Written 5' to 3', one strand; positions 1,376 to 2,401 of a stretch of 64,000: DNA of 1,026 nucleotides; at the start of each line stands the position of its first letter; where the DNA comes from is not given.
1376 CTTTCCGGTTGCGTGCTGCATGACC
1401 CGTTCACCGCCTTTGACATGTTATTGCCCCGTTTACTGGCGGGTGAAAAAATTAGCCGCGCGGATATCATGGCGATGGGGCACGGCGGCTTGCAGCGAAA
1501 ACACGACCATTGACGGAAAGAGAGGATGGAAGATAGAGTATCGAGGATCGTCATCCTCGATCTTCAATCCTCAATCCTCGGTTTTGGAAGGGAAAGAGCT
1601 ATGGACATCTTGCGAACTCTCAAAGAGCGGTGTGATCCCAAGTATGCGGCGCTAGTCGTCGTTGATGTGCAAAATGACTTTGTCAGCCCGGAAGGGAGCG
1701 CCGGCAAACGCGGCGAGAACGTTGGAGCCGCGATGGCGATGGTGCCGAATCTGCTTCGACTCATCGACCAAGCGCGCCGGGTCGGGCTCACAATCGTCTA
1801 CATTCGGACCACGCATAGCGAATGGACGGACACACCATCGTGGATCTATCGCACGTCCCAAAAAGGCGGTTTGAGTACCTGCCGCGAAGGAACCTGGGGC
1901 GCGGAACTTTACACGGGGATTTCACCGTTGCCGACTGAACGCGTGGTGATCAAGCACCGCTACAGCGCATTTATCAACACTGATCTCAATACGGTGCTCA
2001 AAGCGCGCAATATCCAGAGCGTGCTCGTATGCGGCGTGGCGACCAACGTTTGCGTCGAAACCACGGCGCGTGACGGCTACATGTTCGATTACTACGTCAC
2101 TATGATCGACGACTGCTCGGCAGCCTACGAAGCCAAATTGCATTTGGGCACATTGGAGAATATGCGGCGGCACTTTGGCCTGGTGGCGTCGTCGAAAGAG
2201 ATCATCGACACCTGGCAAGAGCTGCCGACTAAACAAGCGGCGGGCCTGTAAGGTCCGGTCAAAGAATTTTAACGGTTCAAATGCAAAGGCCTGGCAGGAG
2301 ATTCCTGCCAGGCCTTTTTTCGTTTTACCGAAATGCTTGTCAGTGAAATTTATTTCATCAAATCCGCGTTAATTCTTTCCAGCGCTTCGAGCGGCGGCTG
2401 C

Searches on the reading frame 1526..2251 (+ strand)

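Call 36: search_protein_families(library=pfam, proteins=[window:1526-2251:+], max_evalue=0.0001)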
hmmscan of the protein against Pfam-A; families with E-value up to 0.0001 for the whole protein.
window:1526-2251:+ (241 aa): 1 family
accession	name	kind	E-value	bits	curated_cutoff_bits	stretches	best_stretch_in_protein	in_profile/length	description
PF00857.26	Isochorismatase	-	6.7e-48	163.5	27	1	41-224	1-174/175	Isochorismatase domain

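Call 47: search_protein_families(library=ncbifam, proteins=[window:1526-2248:+], max_evalue=0.00001)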
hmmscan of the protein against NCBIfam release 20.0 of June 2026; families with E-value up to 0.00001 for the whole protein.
window:1526-2248:+ (241 aa): 4 families
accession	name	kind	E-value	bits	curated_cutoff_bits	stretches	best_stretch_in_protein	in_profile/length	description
TIGR03614.1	RutB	equivalog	3.4e-33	115.1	377.95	2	121-232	109-221/226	pyrimidine utilization protein B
NF050097.1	BiurAmidohydBiuH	equivalog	1.1e-25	90.5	370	1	36-227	14-218/221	biuret amidohydrolase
NF008517.0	PRK11440.1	equivalog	3e-19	69.7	195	1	37-228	5-186/188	hydrolase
NF008623.0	PRK11609.1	equivalog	4.6e-09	36.4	174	0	151-197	131-177/213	bifunctional nicotinamidase/pyrazinamidase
